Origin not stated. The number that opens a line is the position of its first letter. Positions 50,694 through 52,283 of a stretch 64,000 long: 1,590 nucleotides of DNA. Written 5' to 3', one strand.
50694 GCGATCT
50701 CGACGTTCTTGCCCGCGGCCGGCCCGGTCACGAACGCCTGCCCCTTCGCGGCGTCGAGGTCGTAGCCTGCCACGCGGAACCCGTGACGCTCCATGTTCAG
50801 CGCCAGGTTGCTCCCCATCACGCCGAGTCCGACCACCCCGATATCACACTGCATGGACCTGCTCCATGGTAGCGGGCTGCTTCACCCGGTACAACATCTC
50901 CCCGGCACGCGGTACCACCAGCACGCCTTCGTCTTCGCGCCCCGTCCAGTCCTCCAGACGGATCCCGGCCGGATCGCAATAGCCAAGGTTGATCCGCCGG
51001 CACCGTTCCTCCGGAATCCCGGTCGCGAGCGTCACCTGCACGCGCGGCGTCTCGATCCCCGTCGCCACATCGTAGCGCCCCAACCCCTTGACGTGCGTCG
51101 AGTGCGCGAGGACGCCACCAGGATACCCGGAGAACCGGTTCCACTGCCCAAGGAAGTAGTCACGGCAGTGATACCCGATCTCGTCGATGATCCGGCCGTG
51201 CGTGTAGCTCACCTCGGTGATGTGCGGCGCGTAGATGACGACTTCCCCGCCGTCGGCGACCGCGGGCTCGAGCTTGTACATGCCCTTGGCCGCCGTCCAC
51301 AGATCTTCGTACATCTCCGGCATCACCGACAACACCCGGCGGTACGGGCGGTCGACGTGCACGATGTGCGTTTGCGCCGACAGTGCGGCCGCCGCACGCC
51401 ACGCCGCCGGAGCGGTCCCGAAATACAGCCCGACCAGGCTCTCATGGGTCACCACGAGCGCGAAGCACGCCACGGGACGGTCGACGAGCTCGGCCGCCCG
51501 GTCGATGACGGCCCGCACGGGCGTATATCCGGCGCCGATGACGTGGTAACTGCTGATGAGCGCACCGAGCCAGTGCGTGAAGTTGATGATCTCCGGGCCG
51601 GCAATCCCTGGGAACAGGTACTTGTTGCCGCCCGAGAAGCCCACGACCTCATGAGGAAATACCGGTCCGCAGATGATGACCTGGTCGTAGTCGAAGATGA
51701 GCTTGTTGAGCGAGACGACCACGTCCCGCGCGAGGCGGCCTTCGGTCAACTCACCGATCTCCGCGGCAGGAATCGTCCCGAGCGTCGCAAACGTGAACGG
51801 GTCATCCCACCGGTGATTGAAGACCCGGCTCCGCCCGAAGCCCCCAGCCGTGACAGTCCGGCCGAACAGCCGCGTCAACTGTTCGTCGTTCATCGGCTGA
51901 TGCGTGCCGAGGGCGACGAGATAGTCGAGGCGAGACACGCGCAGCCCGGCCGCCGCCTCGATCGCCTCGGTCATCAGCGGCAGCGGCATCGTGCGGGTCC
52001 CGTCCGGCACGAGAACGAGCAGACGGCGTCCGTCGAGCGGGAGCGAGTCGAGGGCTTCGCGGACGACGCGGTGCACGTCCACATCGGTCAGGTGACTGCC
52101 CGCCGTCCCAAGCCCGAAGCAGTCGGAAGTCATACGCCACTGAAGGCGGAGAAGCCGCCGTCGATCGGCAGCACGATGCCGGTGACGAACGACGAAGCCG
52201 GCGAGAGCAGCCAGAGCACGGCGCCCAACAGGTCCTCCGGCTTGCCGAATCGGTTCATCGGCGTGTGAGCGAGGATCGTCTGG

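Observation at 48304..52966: SDR - LarA homologue - Gnd - PfkB kinase operon next to UxaE-like epimerase: possible hexuronate-to-6-phosphogluconate shunt using a LarA-family 2-epimerase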

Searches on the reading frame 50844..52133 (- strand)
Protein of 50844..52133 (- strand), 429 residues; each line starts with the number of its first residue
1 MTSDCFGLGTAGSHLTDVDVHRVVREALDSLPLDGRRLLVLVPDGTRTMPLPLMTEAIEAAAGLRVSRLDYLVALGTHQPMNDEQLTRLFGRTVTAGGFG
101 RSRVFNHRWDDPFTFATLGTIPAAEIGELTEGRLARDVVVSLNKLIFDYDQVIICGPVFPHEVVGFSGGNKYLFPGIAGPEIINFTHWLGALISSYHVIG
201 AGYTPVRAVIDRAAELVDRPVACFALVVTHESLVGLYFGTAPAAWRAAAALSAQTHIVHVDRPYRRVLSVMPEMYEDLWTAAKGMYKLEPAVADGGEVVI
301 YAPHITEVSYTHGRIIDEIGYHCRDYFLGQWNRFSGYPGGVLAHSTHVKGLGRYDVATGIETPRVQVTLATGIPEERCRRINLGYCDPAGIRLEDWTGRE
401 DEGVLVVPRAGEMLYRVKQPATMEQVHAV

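Call 4: search_protein_families(library=pfam, proteins=[window:50844-52133:-])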
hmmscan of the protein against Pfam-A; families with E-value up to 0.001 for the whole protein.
window:50844-52133:- (429 aa): 1 family
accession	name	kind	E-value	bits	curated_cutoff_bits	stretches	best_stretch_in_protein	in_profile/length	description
PF09861.14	Lar_N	-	1.2e-21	77.3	23.3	1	26-191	45-195/204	Lactate racemase N-terminal domain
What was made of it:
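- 50844..52133 (-): LarA-superfamily, nickel-pincer-nucleotide-dependent hexonate 2-epimerase (429 aa), Desguin group 19 (GntE1-like). Pfam Lar_N (call 4).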

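Call 5: search_protein_families(library=ncbifam, proteins=[window:50844-52133:-])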
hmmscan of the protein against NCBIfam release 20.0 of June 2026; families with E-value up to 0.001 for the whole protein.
window:50844-52133:- (429 aa): 5 families
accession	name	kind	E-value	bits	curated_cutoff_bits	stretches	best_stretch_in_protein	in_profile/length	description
NF052594.1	NPN_18_hexonate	equivalog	3.3e-53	180.9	500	1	14-336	4-329/411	nickel-dependent putative hexonate epimerase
NF052593.1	NPN_racem_MAR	equivalog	1.1e-25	90.1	500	1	27-302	50-312/415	nickel-dependent malate racemase, LarAH6 family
NF052595.1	NPN_LarAH5_MAR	equivalog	1.3e-18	67.2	462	1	37-302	59-311/415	nickel-dependent malate racemase, LarAH5 family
NF033504.2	Ni_dep_LarA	equivalog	1.6e-17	63.3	460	1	26-302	52-315/422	nickel-dependent lactate racemase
NF052525.1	NPN_LarAH10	equivalog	6.2e-15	54.8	540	1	28-189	53-201/426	NPN-dependent 2-hydroxyacid racemase, LarAH10 family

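Call 7: search_solved_structures(query=window:50844-52133:-, max_evalue=1, show_alignments=4)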
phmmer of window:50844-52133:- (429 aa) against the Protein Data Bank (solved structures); distinct sequences matched with E-value up to 1: 9.
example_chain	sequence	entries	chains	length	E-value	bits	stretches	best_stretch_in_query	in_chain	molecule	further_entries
4nar_A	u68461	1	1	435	1.5e-69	238.2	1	66-427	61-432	Putative uronate isomerase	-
2yjg_A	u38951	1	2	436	2.4e-07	33.2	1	36-302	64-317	LACTATE RACEMASE APOPROTEIN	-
6c1w_A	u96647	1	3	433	5.1e-07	32.1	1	27-302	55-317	Lactate racemase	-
5huq_A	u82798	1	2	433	5.1e-07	32.1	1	27-302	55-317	Lactate racemization operon protein LarA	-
6d6z_A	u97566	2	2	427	1.3e-06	30.8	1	36-302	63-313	Malate racemase Mar2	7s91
8ezf_B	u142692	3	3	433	2.6e-06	29.8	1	27-302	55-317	Lactate racemase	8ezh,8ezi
9eia_A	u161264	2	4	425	1.3e-05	27.4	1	22-302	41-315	A broad-substrate spectrum lactate racemase A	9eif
9eid_A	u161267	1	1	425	1.3e-05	27.4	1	22-302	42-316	A broad-substrate spectrum lactate racemase A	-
9q3j_A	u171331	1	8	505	0.028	16.5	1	62-274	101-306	DUF2088 domain-containing protein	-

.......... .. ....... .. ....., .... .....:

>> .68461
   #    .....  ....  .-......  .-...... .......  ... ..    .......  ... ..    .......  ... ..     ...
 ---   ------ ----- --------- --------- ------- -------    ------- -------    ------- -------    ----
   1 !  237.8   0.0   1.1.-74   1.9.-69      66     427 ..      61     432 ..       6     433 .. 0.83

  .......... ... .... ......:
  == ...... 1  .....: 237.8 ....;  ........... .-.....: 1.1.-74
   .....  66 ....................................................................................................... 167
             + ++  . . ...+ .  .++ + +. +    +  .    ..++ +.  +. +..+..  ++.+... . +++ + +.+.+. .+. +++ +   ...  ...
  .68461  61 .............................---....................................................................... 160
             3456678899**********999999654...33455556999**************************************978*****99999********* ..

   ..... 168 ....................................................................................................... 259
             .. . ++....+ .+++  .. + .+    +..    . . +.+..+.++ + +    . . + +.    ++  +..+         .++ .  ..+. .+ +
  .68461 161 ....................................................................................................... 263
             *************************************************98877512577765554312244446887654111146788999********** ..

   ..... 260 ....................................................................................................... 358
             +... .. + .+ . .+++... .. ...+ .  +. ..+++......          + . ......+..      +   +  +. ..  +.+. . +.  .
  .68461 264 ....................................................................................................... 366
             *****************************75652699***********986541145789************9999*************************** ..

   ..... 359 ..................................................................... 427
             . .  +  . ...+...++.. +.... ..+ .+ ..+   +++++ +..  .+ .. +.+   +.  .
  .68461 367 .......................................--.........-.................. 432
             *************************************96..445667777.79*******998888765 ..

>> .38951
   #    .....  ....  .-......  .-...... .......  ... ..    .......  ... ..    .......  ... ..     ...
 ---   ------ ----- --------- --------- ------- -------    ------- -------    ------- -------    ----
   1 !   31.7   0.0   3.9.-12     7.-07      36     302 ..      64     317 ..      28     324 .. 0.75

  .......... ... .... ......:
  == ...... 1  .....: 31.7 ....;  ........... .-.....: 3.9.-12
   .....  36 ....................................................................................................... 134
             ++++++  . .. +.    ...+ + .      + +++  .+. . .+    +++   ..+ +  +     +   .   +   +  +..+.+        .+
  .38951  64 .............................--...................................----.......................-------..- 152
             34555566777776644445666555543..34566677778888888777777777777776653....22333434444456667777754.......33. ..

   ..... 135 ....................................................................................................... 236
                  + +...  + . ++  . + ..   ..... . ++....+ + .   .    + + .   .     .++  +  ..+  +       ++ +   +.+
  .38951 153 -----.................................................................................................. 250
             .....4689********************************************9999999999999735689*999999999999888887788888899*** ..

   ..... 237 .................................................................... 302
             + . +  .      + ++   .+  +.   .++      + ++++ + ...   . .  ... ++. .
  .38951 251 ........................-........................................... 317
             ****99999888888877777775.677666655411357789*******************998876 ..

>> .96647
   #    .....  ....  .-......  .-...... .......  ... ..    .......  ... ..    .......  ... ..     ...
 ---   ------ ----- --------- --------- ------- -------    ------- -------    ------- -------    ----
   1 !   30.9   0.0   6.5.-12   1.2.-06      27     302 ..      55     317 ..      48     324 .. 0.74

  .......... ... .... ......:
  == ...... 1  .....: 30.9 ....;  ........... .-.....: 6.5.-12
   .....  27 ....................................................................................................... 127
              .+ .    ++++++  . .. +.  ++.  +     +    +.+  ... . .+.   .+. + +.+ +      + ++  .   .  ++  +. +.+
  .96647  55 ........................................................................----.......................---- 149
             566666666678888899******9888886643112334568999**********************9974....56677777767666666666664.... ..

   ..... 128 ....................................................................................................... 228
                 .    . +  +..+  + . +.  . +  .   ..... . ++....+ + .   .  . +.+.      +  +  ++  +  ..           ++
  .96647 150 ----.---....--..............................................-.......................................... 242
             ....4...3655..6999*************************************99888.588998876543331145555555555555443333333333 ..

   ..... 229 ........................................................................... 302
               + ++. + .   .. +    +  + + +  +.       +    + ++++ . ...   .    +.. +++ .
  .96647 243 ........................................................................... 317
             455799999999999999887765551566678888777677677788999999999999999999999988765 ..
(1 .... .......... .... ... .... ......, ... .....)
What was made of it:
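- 50844..52133 (-): Best solved structure is 4NAR, T. maritima GntE2, E 1.5e-69 (call 7).
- On LarA superfamily (nickel-pincer-nucleotide racemases/epimerases): Near full-length alignment (residues 66-427 of 429) to 4NAR at E 1.5e-69, and alignments to LarA structures 5HUQ and 6C1W (call 7).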

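Call 16: find_encoding_contigs(protein=window:50844-52133:-, flank=10000, max_places=6)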
Protein window:50844-52133:- (429 aa): 2 contigs read that carry it; 2 places shown.
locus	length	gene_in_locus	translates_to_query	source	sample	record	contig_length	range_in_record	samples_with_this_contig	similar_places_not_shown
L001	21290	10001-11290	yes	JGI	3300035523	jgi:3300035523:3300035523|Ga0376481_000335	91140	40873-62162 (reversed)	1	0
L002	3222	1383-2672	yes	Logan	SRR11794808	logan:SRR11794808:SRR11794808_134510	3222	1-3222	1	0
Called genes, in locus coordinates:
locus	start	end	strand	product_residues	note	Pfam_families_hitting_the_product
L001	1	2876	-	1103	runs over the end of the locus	PF13620:CarboxypepD_reg, PF13715:CarbopepD_reg_2 (weak), PF25183:OMP_b-brl_4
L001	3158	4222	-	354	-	PF00288:GHMP_kinases_N, PF08544:GHMP_kinases_C (faint)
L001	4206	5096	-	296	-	PF00483:NTP_transferase, PF12804:NTP_transf_3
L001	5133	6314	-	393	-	PF05426:Alginate_lyase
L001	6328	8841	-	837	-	PF02837:Glyco_hydro_2_N, PF00703:Glyco_hydro_2, PF02836:Glyco_hydro_2_C, PF16355:DUF4982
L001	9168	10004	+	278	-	PF00106:adh_short, PF13561:adh_short_C2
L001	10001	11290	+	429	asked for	PF09861:Lar_N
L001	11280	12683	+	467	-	PF03446:NAD_binding_2, PF00393:6PGD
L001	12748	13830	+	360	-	PF00294:PfkB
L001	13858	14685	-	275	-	PF00392:GntR, PF07729:FCD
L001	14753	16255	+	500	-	PF16257:UxaE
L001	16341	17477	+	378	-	PF07470:Glyco_hydro_88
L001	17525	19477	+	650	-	PF00004:AAA (faint), PF00005:ABC_tran, PF02463:SMC_N (faint), PF05729:NACHT (faint), PF13175:AAA_15 (faint), PF12848:ABC_tran_Xtn, PF00005:ABC_tran, PF16326:ABC_tran_CTD, +4 more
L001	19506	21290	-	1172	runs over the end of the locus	PF01074:Glyco_hydro_38N, PF09261:Alpha-mann_mid, PF07748:Glyco_hydro_38C, PF17677:Glyco_hydro38C2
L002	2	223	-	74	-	?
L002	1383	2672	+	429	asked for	PF09861:Lar_N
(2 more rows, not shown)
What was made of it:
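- Checked: An independent gene call on the source contig (JGI 3300035523, Ga0376481_000335) gives the same four products (call 16). Neighbours are as described (calls 4, 16):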

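Call 17: find_homologous_proteins(query=window:50844-52133:-, max_evalue=1e-20)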
Query window:50844-52133:- (429 aa): 8000 proteins with E <= 1e-20 among 8000 candidates; the best 120 are listed.
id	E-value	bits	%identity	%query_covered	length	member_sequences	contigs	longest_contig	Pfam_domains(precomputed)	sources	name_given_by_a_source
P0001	9.7e-293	989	100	100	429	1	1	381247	PF09861.15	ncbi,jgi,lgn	ncbi:MAG TPA: lactate racemase domain-containing protein [Vicinamibacterales bacterium]|jgi:nickel-d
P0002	4.3e-229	779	81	97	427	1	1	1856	PF09861.15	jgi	jgi:nickel-dependent lactate racemase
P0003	5.5e-227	772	80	98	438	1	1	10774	PF09861.15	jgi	jgi:lactate racemase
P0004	1.2e-226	771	80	97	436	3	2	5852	PF09861.15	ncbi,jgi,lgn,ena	ncbi:MAG: lactate racemase domain-containing protein [Acidobacteriota bacterium]|jgi:nickel-dependen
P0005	1.4e-224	764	78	96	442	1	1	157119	PF09861.15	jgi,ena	-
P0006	5.5e-224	762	78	100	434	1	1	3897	PF09861.15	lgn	-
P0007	6.0e-224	762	80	97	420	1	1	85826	PF09861.15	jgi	jgi:lactate racemase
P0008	6.1e-224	762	80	97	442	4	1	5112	PF09861.15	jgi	jgi:nickel-dependent lactate racemase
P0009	6.2e-224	762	78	97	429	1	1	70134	PF09861.15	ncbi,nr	ncbi:MAG: lactate racemase domain-containing protein [Acidobacteria bacterium]|nr:lactate racemase d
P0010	1.5e-223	761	78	97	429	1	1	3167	PF09861.15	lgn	-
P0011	3.4e-223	759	77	99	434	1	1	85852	PF09861.15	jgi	-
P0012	1.0e-222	758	79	99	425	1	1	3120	PF09861.15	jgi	jgi:lactate racemase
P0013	1.5e-222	757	77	99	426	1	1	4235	PF09861.15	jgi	jgi:nickel-dependent lactate racemase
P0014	2.1e-222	757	76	99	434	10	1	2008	PF09861.15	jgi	jgi:nickel-dependent lactate racemase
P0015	2.6e-222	757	79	96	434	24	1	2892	PF09861.15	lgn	-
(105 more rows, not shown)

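Call 19: find_related_loci(query=A1, collection=genome_contigs, flank=10000)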
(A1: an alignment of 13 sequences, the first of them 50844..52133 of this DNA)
Query A1 (429 aa) in genome_contigs; peptide patterns used: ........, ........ (x = any residue, [..] = any of these).
600 stretches matched a pattern (row limit reached: there are more); 589 encode a relative of the query (tblastn E <= 1e-3); the best 80 are kept; 80 distinct loci.
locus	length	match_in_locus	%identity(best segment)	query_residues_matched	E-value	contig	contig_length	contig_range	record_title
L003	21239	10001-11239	80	5-417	0e+0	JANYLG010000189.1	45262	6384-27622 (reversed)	MAG: Acidobacteria bacterium isolate GL140_5_metabinner_95 GL140_5_k141_1502667, whole genome shotgun sequence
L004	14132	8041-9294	75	2-419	0e+0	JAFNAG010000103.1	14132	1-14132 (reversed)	MAG: Acidobacteria bacterium isolate CTSoil_012 scaffold_2451, whole genome shotgun sequence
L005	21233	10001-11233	77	7-417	0e+0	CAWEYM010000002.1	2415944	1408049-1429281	MAG: uncultured Acidobacteriota bacterium isolate MFD05942.bin.1.97 genome assembly, contig: contig_17819, whole genome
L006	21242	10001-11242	71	14-418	0e+0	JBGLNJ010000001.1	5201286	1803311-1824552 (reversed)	MAG: Anaerolineae bacterium isolate PPR_0270 scaffold_52704, whole genome shotgun sequence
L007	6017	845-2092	72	6-419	0e+0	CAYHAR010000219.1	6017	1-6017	MAG TPA_asm: uncultured Anaerolineae bacterium isolate ERP119294_co1_453 genome assembly, contig: NODE_20128_length_6017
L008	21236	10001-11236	70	7-418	0e+0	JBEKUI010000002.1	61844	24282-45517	MAG: Terriglobia bacterium isolate SPRUCE 578 SPRUCE_578_2, whole genome shotgun sequence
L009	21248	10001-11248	69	11-426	0e+0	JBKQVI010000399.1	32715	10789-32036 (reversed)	MAG: Terriglobia bacterium isolate SEr2D2E2F__bin_83 SEr2D2E2F_000000208014, whole genome shotgun sequence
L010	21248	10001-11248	70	7-422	0e+0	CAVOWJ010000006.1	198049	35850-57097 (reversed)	MAG: uncultured Acidobacteriota bacterium isolate MFD00032.bin.3.97 genome assembly, contig: contig_18554, whole genome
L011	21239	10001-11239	70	7-419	0e+0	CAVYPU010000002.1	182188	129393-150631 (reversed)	MAG: uncultured Acidobacteriota bacterium isolate MFD05512.bin.2.159 genome assembly, contig: contig_12098, whole genome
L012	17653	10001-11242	71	6-419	0e+0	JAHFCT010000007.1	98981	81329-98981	MAG: Gemmatimonadetes bacterium isolate nzgw228 NODE_117_length_98982_cov_6.594542, whole genome shotgun sequence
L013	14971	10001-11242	69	6-419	0e+0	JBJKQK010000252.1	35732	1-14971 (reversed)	MAG: Terriglobia bacterium isolate Bin_32 S1Ck127_1513553_flag_0_multi_16.0000_len_35732, whole genome shotgun sequence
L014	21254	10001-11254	68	5-422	0e+0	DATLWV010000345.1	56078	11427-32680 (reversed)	MAG TPA_asm: Terriglobia bacterium isolate SMAG_U13229 k141_70853, whole genome shotgun sequence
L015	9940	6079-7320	69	6-419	0e+0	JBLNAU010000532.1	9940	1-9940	MAG: Syntrophothermus sp. isolate MAG169 PRJNA951521_bin29_renamed_531, whole genome shotgun sequence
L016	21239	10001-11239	67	7-419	0e+0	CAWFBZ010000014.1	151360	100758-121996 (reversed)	MAG: uncultured Chloroflexia bacterium isolate MFD02416.bin.2.106 genome assembly, contig: contig_87376, whole genome sh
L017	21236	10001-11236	68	7-418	0e+0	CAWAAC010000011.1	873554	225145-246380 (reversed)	MAG: uncultured Chloroflexia bacterium isolate MFD01689.bin.2.45 genome assembly, contig: contig_23809, whole genome sho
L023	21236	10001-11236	68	7-418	0e+0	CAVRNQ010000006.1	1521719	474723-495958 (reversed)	MAG: uncultured Acidobacteriota bacterium isolate MFD03726.bin.1.212 genome assembly, contig: contig_622, whole genome s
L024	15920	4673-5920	70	6-421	0e+0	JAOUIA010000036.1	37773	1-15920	MAG: Betaproteobacteria bacterium isolate 4_1_Oct_SF_Bin16 4_1_Oct_SF_Bin16_scaffold_267_c1, whole genome shotgun sequen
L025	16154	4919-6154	68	7-418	0e+0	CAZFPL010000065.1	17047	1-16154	MAG TPA_asm: uncultured Anaerolineales bacterium isolate binchicken_co33_397 genome assembly, contig: NODE_3662_length_1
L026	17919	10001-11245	68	6-420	0e+0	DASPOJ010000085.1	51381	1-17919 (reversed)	MAG TPA_asm: Candidatus Methylomirabilota bacterium isolate SMAG_U12144 k141_30788, whole genome shotgun sequence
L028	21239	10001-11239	65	7-419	0e+0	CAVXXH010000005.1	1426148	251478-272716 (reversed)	MAG: uncultured Chloroflexia bacterium isolate MFD04716.bin.1.227 genome assembly, contig: contig_6982, whole genome sho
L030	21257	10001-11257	67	6-424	0e+0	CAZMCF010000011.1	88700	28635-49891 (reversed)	MAG TPA_asm: uncultured Anaerolinea sp. isolate binchicken_co107_434 genome assembly, contig: NODE_608_length_88700_cov_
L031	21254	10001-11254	65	2-419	0e+0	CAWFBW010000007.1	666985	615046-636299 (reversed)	MAG: uncultured Acidobacteriaceae bacterium isolate MFD00822.bin.2.97 genome assembly, contig: contig_25929, whole genom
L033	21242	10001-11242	68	6-419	0e+0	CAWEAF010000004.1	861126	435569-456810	MAG: uncultured Acidobacteriota bacterium isolate MFD05705.bin.1.153 genome assembly, contig: contig_39232, whole genome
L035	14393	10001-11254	68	2-418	0e+0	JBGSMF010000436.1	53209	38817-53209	MAG: Thermoflexales bacterium isolate JTS-AC224 k141_3725796, whole genome shotgun sequence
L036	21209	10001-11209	67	19-421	0e+0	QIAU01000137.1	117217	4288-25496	MAG: Acidobacteria bacterium isolate gp1 AA121 14_0903_12_30cm_scaffold_79_e_384_curated, whole genome shotgun sequence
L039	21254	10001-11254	64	1-418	0e+0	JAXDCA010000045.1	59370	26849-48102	MAG: Bellilinea sp. isolate POMEDNA-B32 Raw1_k127_1641393, whole genome shotgun sequence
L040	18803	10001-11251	65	3-417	0e+0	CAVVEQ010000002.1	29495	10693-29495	MAG: uncultured Chloroflexia bacterium isolate MFD04716.bin.2.60 genome assembly, contig: contig_129452, whole genome sh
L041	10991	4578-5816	66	7-419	0e+0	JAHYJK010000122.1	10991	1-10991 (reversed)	MAG: Anaerolineaceae bacterium isolate KA20 NODE_2734_length_10991_cov_4.253038, whole genome shotgun sequence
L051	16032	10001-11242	67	6-419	0e+0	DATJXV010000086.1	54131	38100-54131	MAG TPA_asm: Casimicrobiaceae bacterium isolate SMAG_U15135 k141_3840034, whole genome shotgun sequence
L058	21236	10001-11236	67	6-417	0e+0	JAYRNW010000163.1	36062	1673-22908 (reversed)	MAG: Casimicrobiaceae bacterium isolate XM2_XAASGE4bin.38 k141_608368, whole genome shotgun sequence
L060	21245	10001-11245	65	7-421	0e+0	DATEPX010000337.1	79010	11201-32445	MAG TPA_asm: Terriglobales bacterium isolate SMAG_U9032 k141_802742, whole genome shotgun sequence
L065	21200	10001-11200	65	19-418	0e+0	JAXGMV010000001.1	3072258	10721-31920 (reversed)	MAG: Anaerolineaceae bacterium isolate AnMBR.bin240 bin240_1, whole genome shotgun sequence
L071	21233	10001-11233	66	7-417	0e+0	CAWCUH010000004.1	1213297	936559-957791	MAG: uncultured beta proteobacterium isolate MFD04944.bin.1.68 genome assembly, contig: contig_26201, whole genome shotg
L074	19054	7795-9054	70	6-425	0e+0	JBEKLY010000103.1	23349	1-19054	MAG: Terriglobia bacterium isolate SPRUCE 381 SPRUCE_381_103, whole genome shotgun sequence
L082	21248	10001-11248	62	6-421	2e-178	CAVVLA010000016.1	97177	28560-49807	MAG: Terriglobia bacterium isolate MFD06526.bin.3.31 genome assembly, contig: contig_42403, whole genome shotgun sequenc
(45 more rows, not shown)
